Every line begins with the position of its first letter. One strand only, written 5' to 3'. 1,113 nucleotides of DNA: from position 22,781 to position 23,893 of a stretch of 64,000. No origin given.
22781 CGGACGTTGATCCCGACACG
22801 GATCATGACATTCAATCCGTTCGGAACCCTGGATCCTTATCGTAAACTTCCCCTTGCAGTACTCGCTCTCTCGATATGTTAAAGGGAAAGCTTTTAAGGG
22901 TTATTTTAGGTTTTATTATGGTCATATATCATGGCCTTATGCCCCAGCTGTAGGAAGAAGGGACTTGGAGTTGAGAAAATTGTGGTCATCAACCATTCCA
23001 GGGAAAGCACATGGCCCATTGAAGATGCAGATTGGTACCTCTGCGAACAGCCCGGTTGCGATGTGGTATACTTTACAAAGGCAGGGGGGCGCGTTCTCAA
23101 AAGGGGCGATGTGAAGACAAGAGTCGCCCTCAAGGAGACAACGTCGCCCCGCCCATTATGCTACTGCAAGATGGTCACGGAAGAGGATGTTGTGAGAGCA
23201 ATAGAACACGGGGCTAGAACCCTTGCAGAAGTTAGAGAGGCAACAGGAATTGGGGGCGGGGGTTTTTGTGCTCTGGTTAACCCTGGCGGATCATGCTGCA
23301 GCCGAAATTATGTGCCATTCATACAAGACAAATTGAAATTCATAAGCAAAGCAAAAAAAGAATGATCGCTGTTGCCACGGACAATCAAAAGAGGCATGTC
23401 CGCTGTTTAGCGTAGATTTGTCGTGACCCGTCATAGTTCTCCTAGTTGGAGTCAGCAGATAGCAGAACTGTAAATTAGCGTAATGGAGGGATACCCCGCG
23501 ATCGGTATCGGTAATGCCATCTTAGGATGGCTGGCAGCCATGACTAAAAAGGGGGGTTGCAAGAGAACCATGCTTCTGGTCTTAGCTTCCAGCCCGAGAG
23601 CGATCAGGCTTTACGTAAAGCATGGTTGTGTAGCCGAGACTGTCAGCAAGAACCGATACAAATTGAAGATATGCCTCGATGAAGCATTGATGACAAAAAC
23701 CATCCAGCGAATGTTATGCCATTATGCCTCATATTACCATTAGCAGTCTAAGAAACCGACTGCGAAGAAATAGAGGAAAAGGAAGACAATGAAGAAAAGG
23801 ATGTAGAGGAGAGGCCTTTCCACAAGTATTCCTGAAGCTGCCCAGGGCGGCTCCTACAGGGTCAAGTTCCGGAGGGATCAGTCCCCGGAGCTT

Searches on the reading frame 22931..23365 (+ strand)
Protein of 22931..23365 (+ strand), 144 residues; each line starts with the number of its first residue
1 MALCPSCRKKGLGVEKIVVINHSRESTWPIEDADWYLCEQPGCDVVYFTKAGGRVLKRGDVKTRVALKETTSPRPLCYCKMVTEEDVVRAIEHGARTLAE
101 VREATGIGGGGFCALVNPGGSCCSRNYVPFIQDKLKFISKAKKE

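Call 12: search_protein_families(library=pfam, proteins=[window:22931-23365:+], max_evalue=0.01)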
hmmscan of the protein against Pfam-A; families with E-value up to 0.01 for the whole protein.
window:22931-23365:+ (144 aa): 2 families
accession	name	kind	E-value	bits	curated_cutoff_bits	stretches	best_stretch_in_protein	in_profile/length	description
PF18423.6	zf_CopZ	-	2.8e-12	46.8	28.4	1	2-62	2-62/62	Zinc binding domain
PF04324.20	Fer2_BFD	-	8.3e-09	36.1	26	1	76-113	2-37/50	BFD-like [2Fe-2S] binding domain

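Call 43: search_protein_families(library=phrogs, proteins=[window:22931-23365:+], max_evalue=0.01)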
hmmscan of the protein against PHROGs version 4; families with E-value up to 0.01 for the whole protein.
window:22931-23365:+ (144 aa): 0 families

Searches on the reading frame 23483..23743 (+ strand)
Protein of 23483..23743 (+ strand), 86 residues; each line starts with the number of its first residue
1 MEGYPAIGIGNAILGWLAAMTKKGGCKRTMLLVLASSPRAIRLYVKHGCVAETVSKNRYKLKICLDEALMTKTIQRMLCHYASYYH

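Call 43: search_protein_families(library=phrogs, proteins=[window:23483-23743:+], max_evalue=0.01)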
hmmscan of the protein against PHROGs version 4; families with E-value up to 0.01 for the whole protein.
window:23483-23743:+ (86 aa): 2 families
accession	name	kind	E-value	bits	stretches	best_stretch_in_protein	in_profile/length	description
phrog_3810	-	other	0.00053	21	1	8-50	101-143/155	acetyltransferase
phrog_1249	-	other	0.0067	17.2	1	8-62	105-162/180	acetyltransferase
